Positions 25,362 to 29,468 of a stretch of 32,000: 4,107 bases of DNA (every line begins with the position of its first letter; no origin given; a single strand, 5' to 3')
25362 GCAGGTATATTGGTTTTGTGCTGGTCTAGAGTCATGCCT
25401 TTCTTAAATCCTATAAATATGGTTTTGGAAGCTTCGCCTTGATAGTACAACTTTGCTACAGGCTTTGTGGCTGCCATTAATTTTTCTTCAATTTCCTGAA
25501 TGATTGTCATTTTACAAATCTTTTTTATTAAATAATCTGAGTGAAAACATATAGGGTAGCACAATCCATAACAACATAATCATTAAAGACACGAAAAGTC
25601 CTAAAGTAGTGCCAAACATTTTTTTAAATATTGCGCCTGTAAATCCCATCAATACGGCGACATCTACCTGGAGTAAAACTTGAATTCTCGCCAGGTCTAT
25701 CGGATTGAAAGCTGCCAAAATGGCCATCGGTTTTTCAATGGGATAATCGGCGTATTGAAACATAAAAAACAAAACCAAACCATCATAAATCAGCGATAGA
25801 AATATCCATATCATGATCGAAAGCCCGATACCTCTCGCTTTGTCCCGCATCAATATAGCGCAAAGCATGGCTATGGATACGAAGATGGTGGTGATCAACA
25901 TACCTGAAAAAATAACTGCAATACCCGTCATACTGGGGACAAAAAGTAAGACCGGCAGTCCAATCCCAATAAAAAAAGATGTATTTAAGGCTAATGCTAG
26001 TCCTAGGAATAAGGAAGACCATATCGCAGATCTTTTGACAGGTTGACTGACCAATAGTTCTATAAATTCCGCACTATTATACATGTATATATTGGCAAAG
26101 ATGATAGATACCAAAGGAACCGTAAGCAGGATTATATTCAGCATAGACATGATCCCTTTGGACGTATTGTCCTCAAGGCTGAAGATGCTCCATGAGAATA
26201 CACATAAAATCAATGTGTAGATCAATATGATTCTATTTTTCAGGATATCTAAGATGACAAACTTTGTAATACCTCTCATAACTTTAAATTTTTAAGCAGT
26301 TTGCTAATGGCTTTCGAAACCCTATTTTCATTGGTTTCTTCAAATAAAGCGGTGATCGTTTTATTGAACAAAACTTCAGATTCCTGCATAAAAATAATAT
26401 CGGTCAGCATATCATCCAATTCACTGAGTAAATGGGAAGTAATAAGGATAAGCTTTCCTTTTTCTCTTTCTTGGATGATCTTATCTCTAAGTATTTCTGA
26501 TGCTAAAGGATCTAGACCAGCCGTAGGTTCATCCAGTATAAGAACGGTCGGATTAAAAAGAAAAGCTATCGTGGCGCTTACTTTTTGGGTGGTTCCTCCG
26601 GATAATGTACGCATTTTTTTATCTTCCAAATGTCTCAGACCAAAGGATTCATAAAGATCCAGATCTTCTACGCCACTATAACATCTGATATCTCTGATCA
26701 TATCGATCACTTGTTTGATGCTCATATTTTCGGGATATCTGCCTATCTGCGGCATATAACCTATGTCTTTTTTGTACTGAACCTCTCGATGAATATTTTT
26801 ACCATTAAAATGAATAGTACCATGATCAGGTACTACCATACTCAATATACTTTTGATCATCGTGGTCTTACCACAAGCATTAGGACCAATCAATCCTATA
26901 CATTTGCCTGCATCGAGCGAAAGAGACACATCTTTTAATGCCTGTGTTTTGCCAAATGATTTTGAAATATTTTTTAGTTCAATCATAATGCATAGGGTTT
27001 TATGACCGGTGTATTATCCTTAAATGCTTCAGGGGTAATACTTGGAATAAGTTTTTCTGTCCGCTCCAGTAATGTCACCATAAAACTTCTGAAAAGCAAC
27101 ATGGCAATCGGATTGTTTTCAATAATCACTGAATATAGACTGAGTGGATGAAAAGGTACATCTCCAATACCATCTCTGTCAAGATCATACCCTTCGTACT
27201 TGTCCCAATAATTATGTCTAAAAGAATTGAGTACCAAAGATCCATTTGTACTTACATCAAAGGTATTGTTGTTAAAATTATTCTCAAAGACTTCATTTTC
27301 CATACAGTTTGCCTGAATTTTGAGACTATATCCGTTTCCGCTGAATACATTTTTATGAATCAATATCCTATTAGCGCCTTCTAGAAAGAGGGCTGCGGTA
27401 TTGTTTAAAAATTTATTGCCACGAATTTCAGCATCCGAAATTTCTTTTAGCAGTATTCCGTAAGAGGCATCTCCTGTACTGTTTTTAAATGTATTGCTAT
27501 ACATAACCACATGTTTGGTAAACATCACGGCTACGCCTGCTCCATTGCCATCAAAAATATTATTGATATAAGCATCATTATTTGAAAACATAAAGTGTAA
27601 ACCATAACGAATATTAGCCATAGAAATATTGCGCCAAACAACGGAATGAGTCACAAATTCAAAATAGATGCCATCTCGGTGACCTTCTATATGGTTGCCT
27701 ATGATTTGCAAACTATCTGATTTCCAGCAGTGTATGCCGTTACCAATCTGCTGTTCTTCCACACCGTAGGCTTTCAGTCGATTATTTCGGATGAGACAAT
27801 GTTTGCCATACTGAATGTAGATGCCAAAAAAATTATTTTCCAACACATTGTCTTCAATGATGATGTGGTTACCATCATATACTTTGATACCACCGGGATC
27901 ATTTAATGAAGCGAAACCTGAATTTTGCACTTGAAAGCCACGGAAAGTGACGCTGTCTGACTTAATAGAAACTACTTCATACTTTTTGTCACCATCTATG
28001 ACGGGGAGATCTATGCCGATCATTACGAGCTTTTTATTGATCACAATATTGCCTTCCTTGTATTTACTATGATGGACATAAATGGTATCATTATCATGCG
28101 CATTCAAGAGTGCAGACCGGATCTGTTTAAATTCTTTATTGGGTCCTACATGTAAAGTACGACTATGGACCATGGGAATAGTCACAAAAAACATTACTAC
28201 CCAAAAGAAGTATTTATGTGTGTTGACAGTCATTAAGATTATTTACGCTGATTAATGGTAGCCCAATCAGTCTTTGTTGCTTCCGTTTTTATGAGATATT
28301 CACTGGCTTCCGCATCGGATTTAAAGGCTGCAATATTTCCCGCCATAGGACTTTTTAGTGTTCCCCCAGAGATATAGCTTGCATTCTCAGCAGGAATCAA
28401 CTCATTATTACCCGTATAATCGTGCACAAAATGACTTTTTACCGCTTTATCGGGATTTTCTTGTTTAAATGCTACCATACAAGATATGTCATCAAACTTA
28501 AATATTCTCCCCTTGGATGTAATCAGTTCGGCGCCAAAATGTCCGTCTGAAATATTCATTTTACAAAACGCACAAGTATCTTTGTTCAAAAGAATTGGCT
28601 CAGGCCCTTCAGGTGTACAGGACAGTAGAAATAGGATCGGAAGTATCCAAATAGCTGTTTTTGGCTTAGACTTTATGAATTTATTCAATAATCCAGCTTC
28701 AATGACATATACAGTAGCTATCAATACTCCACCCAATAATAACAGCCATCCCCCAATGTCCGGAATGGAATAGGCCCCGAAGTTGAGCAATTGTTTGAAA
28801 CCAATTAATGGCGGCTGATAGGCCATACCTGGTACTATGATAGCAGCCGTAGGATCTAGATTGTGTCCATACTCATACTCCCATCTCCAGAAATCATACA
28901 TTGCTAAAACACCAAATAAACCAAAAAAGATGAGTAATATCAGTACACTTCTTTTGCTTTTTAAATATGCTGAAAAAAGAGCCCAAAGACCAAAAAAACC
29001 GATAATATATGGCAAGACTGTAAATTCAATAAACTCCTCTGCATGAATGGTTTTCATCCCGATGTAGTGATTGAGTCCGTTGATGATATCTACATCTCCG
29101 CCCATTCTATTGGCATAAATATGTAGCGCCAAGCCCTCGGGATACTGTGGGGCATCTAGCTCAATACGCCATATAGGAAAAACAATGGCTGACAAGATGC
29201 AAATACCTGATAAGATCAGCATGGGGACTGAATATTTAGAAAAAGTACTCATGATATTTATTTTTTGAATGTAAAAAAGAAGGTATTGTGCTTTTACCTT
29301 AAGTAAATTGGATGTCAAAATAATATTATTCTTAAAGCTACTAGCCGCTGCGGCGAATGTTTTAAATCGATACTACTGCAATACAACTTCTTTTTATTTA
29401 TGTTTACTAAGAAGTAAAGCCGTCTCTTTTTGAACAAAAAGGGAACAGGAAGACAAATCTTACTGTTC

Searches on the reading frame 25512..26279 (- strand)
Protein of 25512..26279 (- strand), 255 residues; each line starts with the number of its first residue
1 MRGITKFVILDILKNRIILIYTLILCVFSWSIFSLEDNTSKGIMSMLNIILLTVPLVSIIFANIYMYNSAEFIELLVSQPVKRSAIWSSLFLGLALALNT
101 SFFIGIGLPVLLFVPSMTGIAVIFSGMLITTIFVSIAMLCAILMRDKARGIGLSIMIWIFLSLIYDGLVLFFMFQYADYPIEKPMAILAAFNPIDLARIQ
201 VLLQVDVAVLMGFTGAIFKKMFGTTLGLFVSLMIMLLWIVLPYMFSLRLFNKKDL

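Call 6: search_protein_families(library=pfam, proteins=[window:25512-26279:-])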
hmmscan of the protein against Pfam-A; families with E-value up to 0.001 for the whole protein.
window:25512-26279:- (255 aa): 1 family
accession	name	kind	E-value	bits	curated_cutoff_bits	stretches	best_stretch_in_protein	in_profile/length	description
PF12679.13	ABC2_membrane_2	-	1.8e-09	37.7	27.2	1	73-255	99-283/283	ABC-2 family transporter protein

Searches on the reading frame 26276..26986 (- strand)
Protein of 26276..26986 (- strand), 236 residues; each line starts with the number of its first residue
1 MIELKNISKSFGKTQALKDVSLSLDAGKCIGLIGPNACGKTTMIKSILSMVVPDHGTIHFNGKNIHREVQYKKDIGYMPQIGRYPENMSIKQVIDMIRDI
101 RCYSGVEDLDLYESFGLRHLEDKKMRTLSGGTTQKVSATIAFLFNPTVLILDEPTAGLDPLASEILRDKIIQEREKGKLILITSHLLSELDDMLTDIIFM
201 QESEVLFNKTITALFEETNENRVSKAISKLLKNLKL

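Call 6: search_protein_families(library=pfam, proteins=[window:26276-26986:-])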
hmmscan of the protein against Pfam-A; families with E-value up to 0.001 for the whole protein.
window:26276-26986:- (236 aa): 2 families
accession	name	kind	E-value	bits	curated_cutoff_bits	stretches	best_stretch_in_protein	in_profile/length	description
PF00005.33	ABC_tran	-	2.7e-27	96.5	25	1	17-156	1-137/137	ABC transporter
PF13304.12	AAA_21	-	1.7e-09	38.7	27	1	127-190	237-303/304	AAA domain, putative AbiEii toxin, Type IV TA system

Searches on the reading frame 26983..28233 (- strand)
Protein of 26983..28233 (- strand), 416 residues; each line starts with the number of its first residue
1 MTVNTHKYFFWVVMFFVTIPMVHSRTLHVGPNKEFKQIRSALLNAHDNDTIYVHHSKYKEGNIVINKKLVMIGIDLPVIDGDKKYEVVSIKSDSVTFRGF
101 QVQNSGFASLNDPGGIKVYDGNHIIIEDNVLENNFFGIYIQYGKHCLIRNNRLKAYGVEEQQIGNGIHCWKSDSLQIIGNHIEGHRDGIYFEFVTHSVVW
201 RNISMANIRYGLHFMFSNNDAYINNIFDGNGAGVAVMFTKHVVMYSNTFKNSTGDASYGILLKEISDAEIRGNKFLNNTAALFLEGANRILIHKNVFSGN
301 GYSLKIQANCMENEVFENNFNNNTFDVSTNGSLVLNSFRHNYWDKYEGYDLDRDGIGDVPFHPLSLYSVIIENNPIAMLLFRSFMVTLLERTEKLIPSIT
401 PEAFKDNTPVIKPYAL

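Call 6: search_protein_families(library=pfam, proteins=[window:26983-28233:-])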
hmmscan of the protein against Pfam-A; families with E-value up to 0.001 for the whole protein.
window:26983-28233:- (416 aa): 2 families
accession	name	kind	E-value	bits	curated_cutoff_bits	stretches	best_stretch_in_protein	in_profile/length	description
PF05048.19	NosD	-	5.9e-37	127.6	23.6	2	162-348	14-212/212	Periplasmic copper-binding protein (NosD)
PF13229.12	Beta_helix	-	8.9e-24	84.3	25.9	2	88-249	3-158/158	Right handed beta helix region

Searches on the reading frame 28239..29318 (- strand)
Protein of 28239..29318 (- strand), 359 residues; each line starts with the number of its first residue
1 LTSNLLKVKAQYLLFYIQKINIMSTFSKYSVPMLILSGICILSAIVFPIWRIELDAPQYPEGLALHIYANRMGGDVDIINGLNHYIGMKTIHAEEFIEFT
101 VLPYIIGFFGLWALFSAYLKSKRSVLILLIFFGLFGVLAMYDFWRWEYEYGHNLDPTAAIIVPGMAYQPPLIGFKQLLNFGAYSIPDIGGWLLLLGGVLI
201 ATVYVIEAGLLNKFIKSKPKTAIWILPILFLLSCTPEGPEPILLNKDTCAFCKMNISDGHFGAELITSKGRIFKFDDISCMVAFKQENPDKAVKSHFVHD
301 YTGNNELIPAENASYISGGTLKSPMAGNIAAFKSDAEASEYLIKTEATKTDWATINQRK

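Call 6: search_protein_families(library=pfam, proteins=[window:28239-29318:-])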
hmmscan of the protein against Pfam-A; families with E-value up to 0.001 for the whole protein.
window:28239-29318:- (359 aa): 1 family
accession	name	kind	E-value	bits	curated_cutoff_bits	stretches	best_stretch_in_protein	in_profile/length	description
PF05573.18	NosL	-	3.1e-13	50.6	24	1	245-344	6-115/131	NosL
